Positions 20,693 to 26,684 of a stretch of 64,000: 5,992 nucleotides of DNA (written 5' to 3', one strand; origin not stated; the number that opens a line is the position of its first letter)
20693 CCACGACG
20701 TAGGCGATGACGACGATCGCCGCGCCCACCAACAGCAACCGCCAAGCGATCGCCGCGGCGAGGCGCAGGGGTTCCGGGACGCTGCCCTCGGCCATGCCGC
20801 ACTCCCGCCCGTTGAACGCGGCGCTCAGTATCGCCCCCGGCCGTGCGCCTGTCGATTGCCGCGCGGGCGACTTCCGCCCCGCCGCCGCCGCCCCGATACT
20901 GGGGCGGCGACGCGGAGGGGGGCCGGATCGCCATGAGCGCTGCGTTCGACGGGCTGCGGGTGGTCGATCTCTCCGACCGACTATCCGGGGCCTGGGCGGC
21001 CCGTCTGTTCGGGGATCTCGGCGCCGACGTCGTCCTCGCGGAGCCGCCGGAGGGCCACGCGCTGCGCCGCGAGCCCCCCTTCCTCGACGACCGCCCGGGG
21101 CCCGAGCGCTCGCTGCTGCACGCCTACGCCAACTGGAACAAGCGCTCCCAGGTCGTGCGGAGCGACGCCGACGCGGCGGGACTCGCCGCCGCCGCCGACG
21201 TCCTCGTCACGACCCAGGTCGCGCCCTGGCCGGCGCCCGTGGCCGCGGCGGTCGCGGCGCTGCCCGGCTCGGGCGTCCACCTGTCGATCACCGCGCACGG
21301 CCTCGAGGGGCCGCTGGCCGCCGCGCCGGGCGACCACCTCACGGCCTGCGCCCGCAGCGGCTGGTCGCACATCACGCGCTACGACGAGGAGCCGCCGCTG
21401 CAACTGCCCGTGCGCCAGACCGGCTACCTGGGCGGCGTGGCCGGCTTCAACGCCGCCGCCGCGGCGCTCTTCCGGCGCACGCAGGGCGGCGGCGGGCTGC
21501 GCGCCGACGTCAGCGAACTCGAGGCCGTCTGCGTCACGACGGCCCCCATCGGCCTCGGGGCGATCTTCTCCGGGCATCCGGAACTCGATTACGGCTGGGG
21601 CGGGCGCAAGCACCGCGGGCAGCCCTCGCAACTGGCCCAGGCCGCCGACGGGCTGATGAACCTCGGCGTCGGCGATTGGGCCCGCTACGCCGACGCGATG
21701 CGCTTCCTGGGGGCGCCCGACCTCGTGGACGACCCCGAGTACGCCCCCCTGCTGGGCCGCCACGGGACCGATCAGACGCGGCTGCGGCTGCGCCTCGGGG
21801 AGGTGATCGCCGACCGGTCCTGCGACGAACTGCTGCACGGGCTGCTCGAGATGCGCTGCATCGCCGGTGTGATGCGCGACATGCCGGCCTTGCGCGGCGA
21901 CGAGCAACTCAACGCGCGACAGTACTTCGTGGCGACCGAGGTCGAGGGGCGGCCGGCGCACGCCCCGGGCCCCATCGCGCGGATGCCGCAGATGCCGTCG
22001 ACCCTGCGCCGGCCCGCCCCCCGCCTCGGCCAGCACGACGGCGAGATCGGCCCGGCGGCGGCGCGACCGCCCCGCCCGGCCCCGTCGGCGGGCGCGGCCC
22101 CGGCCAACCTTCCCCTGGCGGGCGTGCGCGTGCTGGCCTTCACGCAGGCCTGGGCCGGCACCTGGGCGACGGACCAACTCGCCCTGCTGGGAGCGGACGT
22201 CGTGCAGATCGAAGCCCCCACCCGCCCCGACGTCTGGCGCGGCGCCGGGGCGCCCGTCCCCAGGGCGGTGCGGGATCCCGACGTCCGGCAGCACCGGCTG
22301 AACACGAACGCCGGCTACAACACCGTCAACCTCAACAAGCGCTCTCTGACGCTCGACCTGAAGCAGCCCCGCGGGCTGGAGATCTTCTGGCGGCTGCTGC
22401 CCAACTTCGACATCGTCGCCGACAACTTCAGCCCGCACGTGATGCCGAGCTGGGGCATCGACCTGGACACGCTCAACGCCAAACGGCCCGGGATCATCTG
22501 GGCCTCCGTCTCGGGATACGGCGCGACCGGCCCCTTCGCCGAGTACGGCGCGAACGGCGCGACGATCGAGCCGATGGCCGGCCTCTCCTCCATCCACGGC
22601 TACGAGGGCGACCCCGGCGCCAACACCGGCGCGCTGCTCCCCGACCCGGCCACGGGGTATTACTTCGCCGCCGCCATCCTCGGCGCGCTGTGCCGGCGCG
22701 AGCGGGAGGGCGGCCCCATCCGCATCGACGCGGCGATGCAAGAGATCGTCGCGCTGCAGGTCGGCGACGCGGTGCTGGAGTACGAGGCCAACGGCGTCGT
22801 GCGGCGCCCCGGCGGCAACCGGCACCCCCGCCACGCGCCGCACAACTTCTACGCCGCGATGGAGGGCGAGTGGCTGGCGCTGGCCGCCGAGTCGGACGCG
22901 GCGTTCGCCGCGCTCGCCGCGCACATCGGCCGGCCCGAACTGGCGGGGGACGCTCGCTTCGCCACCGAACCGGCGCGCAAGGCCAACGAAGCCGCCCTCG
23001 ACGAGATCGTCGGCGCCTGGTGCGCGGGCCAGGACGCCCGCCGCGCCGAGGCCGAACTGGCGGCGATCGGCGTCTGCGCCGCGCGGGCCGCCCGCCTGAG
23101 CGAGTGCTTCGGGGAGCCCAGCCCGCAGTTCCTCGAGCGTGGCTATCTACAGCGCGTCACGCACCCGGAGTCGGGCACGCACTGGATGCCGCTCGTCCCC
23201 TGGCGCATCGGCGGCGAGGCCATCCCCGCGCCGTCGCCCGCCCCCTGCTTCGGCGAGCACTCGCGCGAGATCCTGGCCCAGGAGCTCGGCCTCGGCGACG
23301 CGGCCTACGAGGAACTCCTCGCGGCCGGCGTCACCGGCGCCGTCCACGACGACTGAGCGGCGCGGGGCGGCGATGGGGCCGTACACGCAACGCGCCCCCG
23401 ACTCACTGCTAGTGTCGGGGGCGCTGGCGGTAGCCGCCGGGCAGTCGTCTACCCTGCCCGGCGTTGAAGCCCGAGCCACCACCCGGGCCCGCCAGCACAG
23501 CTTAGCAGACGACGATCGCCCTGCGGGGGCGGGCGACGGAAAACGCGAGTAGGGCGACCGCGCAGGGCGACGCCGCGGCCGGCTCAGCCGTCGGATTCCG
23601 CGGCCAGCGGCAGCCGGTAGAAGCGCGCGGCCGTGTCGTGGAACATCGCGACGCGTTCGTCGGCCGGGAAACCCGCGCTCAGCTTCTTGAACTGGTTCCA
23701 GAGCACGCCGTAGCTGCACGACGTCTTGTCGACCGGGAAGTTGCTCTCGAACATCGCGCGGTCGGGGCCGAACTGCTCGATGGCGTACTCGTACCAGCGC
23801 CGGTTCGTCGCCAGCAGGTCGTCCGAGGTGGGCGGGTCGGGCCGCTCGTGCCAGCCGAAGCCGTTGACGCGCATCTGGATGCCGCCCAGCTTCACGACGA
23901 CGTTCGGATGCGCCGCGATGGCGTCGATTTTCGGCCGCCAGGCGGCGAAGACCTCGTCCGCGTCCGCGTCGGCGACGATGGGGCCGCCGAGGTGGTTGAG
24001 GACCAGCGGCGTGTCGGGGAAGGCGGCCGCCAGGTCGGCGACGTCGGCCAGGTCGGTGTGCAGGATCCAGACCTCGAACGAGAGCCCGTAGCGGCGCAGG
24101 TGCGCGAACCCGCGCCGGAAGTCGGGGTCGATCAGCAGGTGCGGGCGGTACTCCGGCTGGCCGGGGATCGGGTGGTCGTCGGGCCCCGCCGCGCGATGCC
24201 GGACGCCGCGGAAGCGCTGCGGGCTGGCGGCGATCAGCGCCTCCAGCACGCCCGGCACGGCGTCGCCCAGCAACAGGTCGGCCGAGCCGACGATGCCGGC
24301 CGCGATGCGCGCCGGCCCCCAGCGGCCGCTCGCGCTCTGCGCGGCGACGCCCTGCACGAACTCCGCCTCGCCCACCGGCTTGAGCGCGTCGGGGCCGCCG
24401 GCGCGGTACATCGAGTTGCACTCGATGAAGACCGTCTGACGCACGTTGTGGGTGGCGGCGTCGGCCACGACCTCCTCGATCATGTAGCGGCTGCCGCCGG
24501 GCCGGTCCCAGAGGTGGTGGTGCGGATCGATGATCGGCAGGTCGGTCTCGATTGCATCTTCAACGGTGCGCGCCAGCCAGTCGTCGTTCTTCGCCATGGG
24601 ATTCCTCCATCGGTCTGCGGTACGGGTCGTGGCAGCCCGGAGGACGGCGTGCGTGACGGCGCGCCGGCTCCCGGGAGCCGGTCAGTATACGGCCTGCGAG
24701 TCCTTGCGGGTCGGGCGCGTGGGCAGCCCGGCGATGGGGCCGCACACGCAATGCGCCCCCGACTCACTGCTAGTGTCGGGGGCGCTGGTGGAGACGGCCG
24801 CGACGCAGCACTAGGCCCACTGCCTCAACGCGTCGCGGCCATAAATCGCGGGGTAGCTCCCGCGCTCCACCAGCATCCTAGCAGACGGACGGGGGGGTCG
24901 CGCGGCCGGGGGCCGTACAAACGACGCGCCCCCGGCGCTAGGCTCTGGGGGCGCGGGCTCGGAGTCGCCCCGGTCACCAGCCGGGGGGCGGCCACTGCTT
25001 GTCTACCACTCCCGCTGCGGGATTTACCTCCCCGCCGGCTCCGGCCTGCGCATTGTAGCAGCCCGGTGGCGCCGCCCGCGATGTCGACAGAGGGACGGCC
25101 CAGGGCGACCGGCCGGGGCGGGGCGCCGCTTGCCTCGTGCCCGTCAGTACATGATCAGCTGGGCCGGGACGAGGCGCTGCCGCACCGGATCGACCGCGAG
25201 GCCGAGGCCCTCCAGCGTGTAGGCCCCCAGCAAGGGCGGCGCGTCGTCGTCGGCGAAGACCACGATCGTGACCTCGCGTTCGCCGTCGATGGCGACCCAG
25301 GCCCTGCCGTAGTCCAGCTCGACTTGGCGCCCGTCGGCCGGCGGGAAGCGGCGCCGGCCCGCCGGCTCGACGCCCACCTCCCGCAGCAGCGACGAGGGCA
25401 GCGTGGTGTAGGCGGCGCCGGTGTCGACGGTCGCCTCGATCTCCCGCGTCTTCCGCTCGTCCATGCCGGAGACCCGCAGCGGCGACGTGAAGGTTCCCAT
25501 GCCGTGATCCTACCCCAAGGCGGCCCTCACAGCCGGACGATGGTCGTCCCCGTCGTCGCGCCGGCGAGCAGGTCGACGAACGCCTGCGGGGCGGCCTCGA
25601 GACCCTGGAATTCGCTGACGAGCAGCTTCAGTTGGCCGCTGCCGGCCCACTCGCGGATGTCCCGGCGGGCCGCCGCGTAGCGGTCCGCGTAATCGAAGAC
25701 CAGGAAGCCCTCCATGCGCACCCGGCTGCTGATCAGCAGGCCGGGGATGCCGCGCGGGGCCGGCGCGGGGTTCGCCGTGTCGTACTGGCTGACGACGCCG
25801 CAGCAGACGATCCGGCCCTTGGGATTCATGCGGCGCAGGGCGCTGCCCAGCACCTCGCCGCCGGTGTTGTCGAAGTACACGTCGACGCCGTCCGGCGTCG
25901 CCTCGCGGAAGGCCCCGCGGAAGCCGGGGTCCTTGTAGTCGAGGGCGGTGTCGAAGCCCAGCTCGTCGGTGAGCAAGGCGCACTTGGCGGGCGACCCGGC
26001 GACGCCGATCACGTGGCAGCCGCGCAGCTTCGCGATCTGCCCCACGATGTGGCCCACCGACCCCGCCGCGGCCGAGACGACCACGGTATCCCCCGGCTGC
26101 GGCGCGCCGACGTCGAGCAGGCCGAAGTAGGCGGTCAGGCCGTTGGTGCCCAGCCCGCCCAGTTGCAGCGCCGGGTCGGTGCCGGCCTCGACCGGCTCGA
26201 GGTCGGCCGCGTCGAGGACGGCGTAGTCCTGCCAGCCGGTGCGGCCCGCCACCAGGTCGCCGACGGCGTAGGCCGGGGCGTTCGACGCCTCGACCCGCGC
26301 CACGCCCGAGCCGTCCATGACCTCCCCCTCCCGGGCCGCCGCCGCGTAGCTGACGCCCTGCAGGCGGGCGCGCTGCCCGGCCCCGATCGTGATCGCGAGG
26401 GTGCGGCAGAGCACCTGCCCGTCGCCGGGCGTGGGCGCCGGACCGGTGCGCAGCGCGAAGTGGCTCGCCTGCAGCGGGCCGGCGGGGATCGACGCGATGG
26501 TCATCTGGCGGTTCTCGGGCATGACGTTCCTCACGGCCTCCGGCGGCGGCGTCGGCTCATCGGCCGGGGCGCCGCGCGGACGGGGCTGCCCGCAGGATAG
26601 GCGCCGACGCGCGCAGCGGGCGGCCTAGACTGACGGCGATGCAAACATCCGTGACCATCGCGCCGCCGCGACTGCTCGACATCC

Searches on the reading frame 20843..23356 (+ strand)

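Call 73: search_protein_families(library=pfam, proteins=[window:20843-23356:+], max_evalue=0.00001)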
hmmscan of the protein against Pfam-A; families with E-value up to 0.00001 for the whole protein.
window:20843-23356:+ (837 aa): 1 family
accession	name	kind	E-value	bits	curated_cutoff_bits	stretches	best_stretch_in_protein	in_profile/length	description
PF02515.22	CoA_transf_3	-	5.7e-133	444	23.3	2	425-806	1-365/366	CoA-transferase family III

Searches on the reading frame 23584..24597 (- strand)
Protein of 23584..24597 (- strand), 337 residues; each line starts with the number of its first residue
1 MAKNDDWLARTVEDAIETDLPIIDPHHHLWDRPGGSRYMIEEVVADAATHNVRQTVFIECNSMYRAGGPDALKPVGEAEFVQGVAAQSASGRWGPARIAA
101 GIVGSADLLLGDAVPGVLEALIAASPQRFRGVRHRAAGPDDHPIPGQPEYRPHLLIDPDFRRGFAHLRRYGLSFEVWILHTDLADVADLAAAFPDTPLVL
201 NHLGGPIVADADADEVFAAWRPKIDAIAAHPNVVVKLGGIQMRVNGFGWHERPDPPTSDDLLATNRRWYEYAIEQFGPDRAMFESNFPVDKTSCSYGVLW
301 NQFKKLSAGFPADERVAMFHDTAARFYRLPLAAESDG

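Call 73: search_protein_families(library=pfam, proteins=[window:23584-24597:-], max_evalue=0.00001)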
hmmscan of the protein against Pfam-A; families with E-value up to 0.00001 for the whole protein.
window:23584-24597:- (337 aa): 1 family
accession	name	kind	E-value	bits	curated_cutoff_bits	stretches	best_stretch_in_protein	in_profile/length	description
PF04909.20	Amidohydro_2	-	2.6e-37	129.6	26.4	1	23-329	1-289/289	Amidohydrolase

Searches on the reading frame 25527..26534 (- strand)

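Call 73: search_protein_families(library=pfam, proteins=[window:25527-26534:-], max_evalue=0.00001)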
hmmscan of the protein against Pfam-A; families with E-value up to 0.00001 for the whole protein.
window:25527-26534:- (335 aa): 3 families
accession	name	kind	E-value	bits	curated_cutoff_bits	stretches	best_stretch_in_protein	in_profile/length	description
PF16884.10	ADH_N_2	-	6.1e-25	87.7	31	1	9-115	1-108/108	N-terminal domain of oxidoreductase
PF00107.32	ADH_zinc_N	-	5.2e-22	78.6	31.8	1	160-284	2-119/129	Zinc-binding dehydrogenase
PF13602.12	ADH_zinc_N_2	-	1.6e-12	49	27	1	192-332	1-133/134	Zinc-binding dehydrogenase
